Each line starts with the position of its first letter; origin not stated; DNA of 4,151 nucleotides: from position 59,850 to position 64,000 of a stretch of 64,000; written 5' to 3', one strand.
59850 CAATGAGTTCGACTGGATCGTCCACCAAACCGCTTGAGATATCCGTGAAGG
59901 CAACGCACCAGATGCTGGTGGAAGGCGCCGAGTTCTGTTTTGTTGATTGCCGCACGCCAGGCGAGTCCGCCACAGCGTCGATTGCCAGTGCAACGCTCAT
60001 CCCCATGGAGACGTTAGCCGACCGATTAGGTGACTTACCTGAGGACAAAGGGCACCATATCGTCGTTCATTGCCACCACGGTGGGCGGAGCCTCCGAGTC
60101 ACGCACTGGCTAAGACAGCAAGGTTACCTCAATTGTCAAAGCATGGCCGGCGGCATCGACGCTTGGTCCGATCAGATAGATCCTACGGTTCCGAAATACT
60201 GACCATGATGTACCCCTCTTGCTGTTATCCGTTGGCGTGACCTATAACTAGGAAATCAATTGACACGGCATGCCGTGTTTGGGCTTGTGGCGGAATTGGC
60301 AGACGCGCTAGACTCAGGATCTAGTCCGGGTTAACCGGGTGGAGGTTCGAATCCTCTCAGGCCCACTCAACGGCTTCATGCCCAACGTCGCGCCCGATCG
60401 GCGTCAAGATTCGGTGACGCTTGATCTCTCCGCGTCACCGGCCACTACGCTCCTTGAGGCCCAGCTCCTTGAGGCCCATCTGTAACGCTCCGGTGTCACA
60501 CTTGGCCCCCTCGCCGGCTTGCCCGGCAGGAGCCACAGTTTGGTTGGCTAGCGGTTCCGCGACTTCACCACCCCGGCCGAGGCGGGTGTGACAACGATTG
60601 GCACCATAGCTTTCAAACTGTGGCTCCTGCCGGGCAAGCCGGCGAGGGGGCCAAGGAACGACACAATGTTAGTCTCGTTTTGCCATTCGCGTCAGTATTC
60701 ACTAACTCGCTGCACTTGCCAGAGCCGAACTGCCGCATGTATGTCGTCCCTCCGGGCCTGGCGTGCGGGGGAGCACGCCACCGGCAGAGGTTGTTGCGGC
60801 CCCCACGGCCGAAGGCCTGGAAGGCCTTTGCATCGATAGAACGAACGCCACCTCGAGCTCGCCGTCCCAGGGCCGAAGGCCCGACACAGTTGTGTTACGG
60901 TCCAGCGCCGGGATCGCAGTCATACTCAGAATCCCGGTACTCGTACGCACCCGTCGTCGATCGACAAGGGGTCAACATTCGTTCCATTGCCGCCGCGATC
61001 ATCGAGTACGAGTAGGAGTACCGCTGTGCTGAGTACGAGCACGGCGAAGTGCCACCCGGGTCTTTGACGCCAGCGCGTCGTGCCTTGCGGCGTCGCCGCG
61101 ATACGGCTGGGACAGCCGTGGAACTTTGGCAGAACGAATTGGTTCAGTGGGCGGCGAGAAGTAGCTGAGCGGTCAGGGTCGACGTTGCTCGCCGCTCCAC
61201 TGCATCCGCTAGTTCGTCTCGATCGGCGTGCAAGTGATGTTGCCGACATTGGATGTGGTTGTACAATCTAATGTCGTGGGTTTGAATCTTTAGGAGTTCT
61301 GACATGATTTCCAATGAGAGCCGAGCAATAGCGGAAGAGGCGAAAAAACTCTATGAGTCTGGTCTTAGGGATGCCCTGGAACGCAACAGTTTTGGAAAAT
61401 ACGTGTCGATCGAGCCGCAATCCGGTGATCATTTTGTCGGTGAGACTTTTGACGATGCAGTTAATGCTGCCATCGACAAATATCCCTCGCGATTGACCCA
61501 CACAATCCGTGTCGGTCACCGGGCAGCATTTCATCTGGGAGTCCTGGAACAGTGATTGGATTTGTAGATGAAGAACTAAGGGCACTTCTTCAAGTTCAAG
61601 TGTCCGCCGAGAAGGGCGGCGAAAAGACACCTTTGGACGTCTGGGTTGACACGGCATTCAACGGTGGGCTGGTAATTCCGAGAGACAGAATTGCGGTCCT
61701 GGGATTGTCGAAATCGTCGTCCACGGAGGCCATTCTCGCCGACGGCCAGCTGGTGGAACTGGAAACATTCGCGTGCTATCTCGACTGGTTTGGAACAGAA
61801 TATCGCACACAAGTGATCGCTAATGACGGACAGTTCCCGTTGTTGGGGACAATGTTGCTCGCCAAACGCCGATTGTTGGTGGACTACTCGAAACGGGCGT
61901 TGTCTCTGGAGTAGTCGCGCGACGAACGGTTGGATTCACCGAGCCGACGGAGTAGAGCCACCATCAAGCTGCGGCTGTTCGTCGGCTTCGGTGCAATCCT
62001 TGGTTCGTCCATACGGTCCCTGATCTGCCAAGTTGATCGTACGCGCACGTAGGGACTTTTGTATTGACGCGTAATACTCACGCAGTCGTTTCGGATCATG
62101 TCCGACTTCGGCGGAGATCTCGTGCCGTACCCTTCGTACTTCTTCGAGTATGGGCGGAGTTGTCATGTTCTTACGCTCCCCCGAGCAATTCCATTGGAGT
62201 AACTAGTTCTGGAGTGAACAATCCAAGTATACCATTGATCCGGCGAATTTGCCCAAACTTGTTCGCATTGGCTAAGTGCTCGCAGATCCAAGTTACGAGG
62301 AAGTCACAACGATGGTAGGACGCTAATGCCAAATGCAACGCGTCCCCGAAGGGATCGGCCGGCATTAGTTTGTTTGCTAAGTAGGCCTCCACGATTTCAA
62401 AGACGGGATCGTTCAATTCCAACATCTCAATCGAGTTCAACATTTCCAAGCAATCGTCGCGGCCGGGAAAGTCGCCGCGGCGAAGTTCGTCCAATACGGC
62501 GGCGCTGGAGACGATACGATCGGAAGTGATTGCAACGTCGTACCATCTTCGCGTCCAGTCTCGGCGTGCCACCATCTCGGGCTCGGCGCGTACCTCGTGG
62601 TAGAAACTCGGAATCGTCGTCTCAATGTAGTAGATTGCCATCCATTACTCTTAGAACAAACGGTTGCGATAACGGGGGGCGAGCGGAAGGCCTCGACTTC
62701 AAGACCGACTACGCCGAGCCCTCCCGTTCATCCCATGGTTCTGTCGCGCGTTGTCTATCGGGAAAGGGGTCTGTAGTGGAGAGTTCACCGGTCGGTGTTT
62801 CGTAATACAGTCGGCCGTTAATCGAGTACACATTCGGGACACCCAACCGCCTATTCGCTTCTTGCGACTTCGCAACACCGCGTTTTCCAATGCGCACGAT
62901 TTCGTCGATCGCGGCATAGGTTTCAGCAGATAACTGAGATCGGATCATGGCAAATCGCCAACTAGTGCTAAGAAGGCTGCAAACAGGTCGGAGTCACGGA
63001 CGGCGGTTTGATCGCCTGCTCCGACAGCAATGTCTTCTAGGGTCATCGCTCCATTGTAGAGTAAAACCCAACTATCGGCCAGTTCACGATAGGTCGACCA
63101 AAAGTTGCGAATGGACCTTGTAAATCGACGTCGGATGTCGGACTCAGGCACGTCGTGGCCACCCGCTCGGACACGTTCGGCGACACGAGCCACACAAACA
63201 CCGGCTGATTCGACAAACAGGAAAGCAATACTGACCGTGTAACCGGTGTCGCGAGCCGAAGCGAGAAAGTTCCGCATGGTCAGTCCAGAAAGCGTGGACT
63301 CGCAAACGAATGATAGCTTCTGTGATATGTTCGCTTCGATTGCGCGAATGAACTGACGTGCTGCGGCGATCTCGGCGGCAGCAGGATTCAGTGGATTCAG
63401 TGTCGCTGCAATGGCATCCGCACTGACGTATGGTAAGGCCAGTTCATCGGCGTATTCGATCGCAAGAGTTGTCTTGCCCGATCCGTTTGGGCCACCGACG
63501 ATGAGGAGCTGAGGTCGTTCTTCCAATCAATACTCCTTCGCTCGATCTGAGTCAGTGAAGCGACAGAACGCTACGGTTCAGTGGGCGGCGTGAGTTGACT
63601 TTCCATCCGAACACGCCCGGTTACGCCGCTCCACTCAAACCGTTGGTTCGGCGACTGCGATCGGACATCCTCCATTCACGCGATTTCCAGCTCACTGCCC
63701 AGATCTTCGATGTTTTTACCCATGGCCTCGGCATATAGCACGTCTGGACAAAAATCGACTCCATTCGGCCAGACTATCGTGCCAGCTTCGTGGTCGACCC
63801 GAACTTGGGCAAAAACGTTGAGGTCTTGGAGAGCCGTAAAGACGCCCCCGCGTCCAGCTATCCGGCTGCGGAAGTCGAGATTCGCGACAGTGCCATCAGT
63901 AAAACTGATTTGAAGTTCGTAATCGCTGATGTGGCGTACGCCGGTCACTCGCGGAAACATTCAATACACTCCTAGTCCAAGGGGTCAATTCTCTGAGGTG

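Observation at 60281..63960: tRNA-Leu-adjacent low-GC islet of coupled small gene pairs (PIN, zeta-like kinase, DUF2442, retropepsin-like) separated by conserved palindromic repeats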

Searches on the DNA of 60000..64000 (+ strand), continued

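Call 36: search_with_rna_model(model_id=R1, sources=[L009, L010, L011, L012, L013, L014, L015, L016, L017, L018, L019, L020, L021, L022, L023, L024, L025, L026, L027, L028, L029, L030, L031, L032, L033, L034, L035, L036, L037, L038, L039, L040, L041, L042, L043, L044, L045, L046, L047, L048, L049, L050, L051, L052, L053, L054, L055, L056, L057, L058, L059, L060, L061, L062, L063, L064, L065, L066, L067, L068], max_evalue=0.001)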
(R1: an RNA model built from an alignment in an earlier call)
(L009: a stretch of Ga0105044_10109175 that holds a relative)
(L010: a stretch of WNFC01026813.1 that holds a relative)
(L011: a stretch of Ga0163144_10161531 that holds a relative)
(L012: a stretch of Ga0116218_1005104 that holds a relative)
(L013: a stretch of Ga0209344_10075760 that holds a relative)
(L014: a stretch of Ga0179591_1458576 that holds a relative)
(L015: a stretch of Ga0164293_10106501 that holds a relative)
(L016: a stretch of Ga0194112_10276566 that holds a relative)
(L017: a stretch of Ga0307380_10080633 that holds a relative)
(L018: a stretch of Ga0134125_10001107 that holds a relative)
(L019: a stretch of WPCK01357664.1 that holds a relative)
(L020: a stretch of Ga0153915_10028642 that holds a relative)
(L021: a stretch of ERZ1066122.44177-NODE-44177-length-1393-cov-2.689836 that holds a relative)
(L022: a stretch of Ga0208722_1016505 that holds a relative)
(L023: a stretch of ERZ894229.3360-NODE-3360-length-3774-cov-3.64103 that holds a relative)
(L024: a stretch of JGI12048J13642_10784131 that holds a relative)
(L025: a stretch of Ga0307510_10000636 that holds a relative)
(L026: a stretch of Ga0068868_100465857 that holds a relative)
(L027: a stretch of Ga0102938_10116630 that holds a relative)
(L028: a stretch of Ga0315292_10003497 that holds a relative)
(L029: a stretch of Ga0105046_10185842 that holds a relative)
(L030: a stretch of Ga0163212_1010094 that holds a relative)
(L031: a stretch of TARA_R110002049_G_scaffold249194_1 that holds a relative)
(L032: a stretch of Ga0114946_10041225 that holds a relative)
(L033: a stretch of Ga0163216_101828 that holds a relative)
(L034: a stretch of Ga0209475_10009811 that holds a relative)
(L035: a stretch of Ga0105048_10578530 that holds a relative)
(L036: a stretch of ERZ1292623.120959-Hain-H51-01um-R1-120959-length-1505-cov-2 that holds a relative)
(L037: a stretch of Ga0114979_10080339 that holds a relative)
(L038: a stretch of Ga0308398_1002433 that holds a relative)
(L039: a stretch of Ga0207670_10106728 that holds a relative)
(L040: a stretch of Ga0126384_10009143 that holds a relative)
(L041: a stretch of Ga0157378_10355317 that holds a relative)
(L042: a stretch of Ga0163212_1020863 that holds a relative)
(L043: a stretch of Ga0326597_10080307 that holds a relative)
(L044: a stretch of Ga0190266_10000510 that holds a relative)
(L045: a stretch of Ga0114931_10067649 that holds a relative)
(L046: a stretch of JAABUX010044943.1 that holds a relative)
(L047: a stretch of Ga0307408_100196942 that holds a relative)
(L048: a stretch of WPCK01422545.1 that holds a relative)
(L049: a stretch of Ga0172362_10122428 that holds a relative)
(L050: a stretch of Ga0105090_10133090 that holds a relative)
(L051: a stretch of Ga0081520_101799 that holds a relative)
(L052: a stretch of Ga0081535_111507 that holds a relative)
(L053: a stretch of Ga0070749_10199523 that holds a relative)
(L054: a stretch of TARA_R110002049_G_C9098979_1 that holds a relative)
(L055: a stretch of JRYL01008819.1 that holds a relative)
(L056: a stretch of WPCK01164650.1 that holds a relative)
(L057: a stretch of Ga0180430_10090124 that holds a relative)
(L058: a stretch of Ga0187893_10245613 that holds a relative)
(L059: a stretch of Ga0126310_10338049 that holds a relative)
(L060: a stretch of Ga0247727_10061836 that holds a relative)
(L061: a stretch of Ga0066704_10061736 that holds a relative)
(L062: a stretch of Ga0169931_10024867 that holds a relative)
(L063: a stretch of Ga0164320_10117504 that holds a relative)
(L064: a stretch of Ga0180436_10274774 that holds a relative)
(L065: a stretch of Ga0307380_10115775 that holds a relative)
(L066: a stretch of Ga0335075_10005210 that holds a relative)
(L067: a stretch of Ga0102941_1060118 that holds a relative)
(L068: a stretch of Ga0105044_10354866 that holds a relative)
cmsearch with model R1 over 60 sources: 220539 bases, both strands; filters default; matches with E-value up to 0.001: 115.
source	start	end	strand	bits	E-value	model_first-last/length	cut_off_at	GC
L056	1457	1557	-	100.8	2.9e-24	1-101/101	no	0.65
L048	4156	4256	-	99.8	5.6e-24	1-101/101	no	0.64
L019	382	482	+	89.8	2.6e-21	1-101/101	no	0.6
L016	1030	1129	+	84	9.4e-20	1-101/101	no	0.67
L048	5693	5793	-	82.4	2.5e-19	1-101/101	no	0.65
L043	2621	2721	-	81.8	3.8e-19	1-101/101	no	0.61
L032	2532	2634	-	81.6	4.2e-19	1-101/101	no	0.58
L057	1312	1412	+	79.7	1.4e-18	1-101/101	no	0.63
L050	170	270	+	77.7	4.8e-18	1-101/101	no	0.59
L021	124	226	-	69.8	6.2e-16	1-101/101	no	0.55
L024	1579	1681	-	69.1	9.8e-16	1-101/101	no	0.64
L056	759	859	-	67.9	2e-15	1-101/101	no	0.6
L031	2593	2695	+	66.8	4e-15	1-101/101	no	0.64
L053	491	591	-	66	6.5e-15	1-101/101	no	0.53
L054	1448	1549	-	65.7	7.7e-15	1-101/101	no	0.62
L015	150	253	+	64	2.3e-14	1-101/101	no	0.6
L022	889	992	+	63.7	2.8e-14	1-101/101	no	0.62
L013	1555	1656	-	63.3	3.5e-14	1-101/101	no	0.62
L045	1668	1770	+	61.6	1e-13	1-101/101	no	0.6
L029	1254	1354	+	61.3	1.2e-13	1-101/101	no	0.59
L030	790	891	-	61.3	1.2e-13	1-101/101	no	0.59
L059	941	1044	-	60.7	1.8e-13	1-101/101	no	0.56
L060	2917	3018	+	60.6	1.8e-13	1-101/101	no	0.63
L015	1504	1604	+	59.9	2.9e-13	1-101/101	no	0.63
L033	701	802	-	59.7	3.3e-13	1-101/101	no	0.55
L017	3116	3217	+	58.7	5.9e-13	1-101/101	no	0.57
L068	335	438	-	58.7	6.1e-13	1-101/101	no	0.63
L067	1159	1258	+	58.6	6.3e-13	1-101/101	no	0.59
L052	989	1089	-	57.9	9.6e-13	1-101/101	no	0.53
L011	190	291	+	57.3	1.4e-12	1-101/101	no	0.55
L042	2280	2370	+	57.3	1.5e-12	1-90/101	3'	0.58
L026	79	182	-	56.4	2.6e-12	1-101/101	no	0.55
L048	47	149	-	56.2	2.9e-12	1-101/101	no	0.61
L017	2435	2534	+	55.9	3.4e-12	1-101/101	no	0.47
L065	1944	2043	+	55.6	4e-12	1-101/101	no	0.56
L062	6373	6472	+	55.6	4.1e-12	1-101/101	no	0.6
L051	206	307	-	55.4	4.5e-12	1-101/101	no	0.58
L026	752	855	-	55.4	4.6e-12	1-101/101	no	0.57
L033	2289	2390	-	55.3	4.9e-12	1-101/101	no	0.51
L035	329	429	-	54.7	7.2e-12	1-101/101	no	0.62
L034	6595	6696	+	54.6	7.4e-12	1-101/101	no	0.54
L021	784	882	-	54.5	8.4e-12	1-101/101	no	0.64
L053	94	195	-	53.4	1.6e-11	1-101/101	no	0.55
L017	979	1080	+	52.4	3e-11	1-101/101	no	0.57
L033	9279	9379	-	52.3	3.2e-11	1-101/101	no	0.58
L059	386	489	-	51.3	6e-11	1-101/101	no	0.57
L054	433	534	-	50.3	1.1e-10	1-101/101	no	0.61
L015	769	868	+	50.3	1.1e-10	1-101/101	no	0.54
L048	6335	6435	-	50.2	1.2e-10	1-101/101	no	0.55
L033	5937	6038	-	50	1.3e-10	1-101/101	no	0.59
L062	7033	7133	+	49.8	1.5e-10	1-101/101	no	0.56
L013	346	446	-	49.6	1.7e-10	1-101/101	no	0.54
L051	1484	1583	-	49.6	1.7e-10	1-101/101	no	0.62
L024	962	1062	-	49.4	1.9e-10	1-101/101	no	0.58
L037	1828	1926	+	49.4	2e-10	1-101/101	no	0.62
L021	1248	1349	-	48.8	2.7e-10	1-101/101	no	0.65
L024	343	444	-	48.4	3.5e-10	1-101/101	no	0.51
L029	1775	1876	+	48.4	3.5e-10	1-101/101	no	0.6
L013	10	113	-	48.3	3.9e-10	1-101/101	no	0.55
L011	2535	2635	+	48.2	4.1e-10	1-101/101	no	0.54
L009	2169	2270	+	48.2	4.1e-10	1-101/101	no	0.59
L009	1101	1201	+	47.8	5.2e-10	1-101/101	no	0.52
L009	1695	1795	+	47.4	6.5e-10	1-101/101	no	0.51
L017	646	746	+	46.8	9.5e-10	1-101/101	no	0.54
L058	506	607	+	46.6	1e-09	1-101/101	no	0.57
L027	1409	1500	-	46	1.6e-09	13-101/101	5'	0.63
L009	462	562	+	45.1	2.7e-09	1-101/101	no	0.54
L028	2144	2244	-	45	2.9e-09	1-101/101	no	0.55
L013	832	932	-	44.6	3.7e-09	1-101/101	no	0.55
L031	939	1040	+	44.1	5.2e-09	1-101/101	no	0.59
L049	402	505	-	43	9.8e-09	1-101/101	no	0.6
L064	837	938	+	42.6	1.3e-08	1-101/101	no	0.61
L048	735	817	-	42.3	1.6e-08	8-89/101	no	0.6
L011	1975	2075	+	41.5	2.6e-08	1-101/101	no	0.57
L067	491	591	+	41.3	2.9e-08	1-101/101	no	0.53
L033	6643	6744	-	41.1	3.3e-08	1-101/101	no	0.58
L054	982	1082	-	41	3.5e-08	1-101/101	no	0.61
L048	5064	5171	-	40.3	5.5e-08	1-101/101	no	0.7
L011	911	1013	+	39.9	6.9e-08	1-101/101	no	0.61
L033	7760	7860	-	39.7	7.7e-08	1-101/101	no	0.51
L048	3390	3497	-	38.7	1.4e-07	1-101/101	no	0.66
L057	113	213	+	38.2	1.9e-07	1-101/101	no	0.53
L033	3722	3827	-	38.1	2.1e-07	1-101/101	no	0.57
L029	175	274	+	37.8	2.6e-07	1-101/101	no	0.5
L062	6006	6107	+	37.7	2.6e-07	1-101/101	no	0.54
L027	660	760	-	37.3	3.4e-07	1-101/101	no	0.57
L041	732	817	+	36.9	4.4e-07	8-89/101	no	0.57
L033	5278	5360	-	36.9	4.4e-07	8-89/101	no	0.55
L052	256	359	-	36.6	5.3e-07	1-101/101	no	0.59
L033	5598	5721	-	36.5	5.7e-07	1-101/101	no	0.57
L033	2951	3090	-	35.5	1e-06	1-101/101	no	0.5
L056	1462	1562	+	35.1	1.3e-06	1-101/101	no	0.63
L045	824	929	+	35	1.4e-06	1-101/101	no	0.58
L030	2660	2760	-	33.9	2.7e-06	1-101/101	no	0.57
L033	4341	4463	-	33.9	2.9e-06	1-101/101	no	0.59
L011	3133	3233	+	33.9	2.9e-06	1-101/101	no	0.62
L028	1804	1905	-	33.9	2.9e-06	1-101/101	no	0.57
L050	948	1050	+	33.7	3.1e-06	1-101/101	no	0.65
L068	952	1056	-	32.7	5.8e-06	1-101/101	no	0.57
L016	1025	1124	-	32.6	6.3e-06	1-101/101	no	0.66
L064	267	368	+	32.4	6.9e-06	1-101/101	no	0.65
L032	1921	2016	-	32.3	7.6e-06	1-101/101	no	0.6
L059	152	254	-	31.9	9.5e-06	1-101/101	no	0.6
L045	3142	3246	+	31.5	1.2e-05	1-101/101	no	0.62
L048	4161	4261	+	31.1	1.6e-05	1-101/101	no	0.65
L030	3255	3356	-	30.6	2.2e-05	1-101/101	no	0.58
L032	2537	2639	+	29.9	3.4e-05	1-101/101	no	0.59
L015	145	248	-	29.8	3.5e-05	1-101/101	no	0.6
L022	884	987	-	28.4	8.7e-05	1-101/101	no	0.64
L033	9988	10086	-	28.1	0.0001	1-101/101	no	0.57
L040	5879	5946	-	28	0.00011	19-79/101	no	0.72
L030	253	352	-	27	0.0002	1-101/101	no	0.55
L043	2627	2726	+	25.9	0.00039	1-101/101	no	0.62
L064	832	933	-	25.9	0.0004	1-101/101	no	0.63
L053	496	596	+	24.9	0.00072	1-101/101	no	0.57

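Call 37: search_with_rna_model(model_id=R1, sources=[L098, L114, L112, L088, L096, L100, L121, L123], max_evalue=0.01, filters=off)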
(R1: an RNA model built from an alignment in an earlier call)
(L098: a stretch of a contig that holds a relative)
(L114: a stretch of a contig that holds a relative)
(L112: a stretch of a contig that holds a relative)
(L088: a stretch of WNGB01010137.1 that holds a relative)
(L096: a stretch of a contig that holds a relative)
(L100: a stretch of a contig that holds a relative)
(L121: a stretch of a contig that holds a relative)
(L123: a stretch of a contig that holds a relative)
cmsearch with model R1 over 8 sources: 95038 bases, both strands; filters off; matches with E-value up to 0.01: 54.
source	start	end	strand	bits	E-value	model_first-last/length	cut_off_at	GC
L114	710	791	+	85.2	1.9e-20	8-89/101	no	0.63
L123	12814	12915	+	69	4.5e-16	1-101/101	no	0.63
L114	1969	2070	+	63.1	1.7e-14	1-101/101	no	0.61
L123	9979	10080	+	62.2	2.9e-14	1-101/101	no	0.6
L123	3345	3446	+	55.4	2.1e-12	1-101/101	no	0.51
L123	8894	8994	+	53.6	6.3e-12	1-101/101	no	0.58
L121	1468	1570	-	53.3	7.2e-12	1-101/101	no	0.54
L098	11391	11489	-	53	8.8e-12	1-101/101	no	0.57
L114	3816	3917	+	52.1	1.5e-11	1-101/101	no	0.61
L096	7409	7511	+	51.3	2.6e-11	1-101/101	no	0.64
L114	127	227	+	51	3.1e-11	1-101/101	no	0.61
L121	11443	11544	-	50.1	5.3e-11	1-101/101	no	0.53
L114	4542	4640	+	49.4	8.1e-11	1-101/101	no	0.59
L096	9267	9370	+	49.2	9.4e-11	1-101/101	no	0.61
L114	1378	1478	+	48.8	1.2e-10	1-101/101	no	0.59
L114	2693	2794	+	45.1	1.2e-09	1-101/101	no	0.65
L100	13190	13293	+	44.8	1.5e-09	1-101/101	no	0.54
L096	8239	8338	+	44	2.3e-09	1-101/101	no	0.56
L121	4735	4836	-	43.5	3.2e-09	1-101/101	no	0.6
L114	3117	3218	+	42.9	4.6e-09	1-101/101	no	0.69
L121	3600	3703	-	41.8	9.2e-09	1-101/101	no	0.59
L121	5323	5422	-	41.7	9.6e-09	1-101/101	no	0.57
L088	10448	10555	+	40.7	1.7e-08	1-101/101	no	0.59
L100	12173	12255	+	40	2.8e-08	8-89/101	no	0.47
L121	573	676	-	39.7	3.4e-08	1-101/101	no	0.56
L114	4958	5058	+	39.4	4.1e-08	1-101/101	no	0.59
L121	2179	2280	-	38.9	5.5e-08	1-101/101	no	0.52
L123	11632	11733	+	38.8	5.7e-08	1-101/101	no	0.61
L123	61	161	+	38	9.4e-08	1-101/101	no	0.57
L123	5302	5401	+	38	9.6e-08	1-101/101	no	0.65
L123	1369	1451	+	36.1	3e-07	8-89/101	no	0.59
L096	5217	5318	+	34.7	7.6e-07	1-101/101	no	0.63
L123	5923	6027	+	34.5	8.2e-07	1-101/101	no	0.54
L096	6890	6992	+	34.2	1e-06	1-101/101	no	0.62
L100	12823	12924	+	32.6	2.8e-06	1-101/101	no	0.54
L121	7520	7619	-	32.4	3.1e-06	1-101/101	no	0.53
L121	3022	3121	-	32.1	3.7e-06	1-101/101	no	0.62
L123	9553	9653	+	31.8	4.4e-06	1-101/101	no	0.52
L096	1989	2090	+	31.3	6.1e-06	1-101/101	no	0.61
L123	8271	8372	+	31.1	6.8e-06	1-101/101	no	0.59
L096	10451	10554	+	29.4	1.9e-05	1-101/101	no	0.62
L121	9529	9617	-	29.4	2e-05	1-101/101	no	0.53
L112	75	135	-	29.3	2.1e-05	19-79/101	no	0.66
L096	5775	5875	+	28.8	2.8e-05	1-101/101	no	0.49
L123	10636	10738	+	28.8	2.8e-05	1-101/101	no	0.6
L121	7087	7188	-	28.8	2.8e-05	1-101/101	no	0.48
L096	6297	6398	+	28.2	4.1e-05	1-101/101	no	0.5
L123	4899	5002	+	27.8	5.4e-05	1-101/101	no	0.53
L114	699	797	-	27.1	8e-05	1-101/101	no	0.65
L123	4072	4174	+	24.8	0.00033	1-101/101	no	0.5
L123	10300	10411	+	24.7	0.00037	5-92/101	no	0.62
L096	7413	7498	-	22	0.0019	1-101/101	no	0.63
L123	5297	5396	-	20.8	0.0039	1-101/101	no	0.66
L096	892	995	+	19.4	0.0093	1-101/101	no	0.57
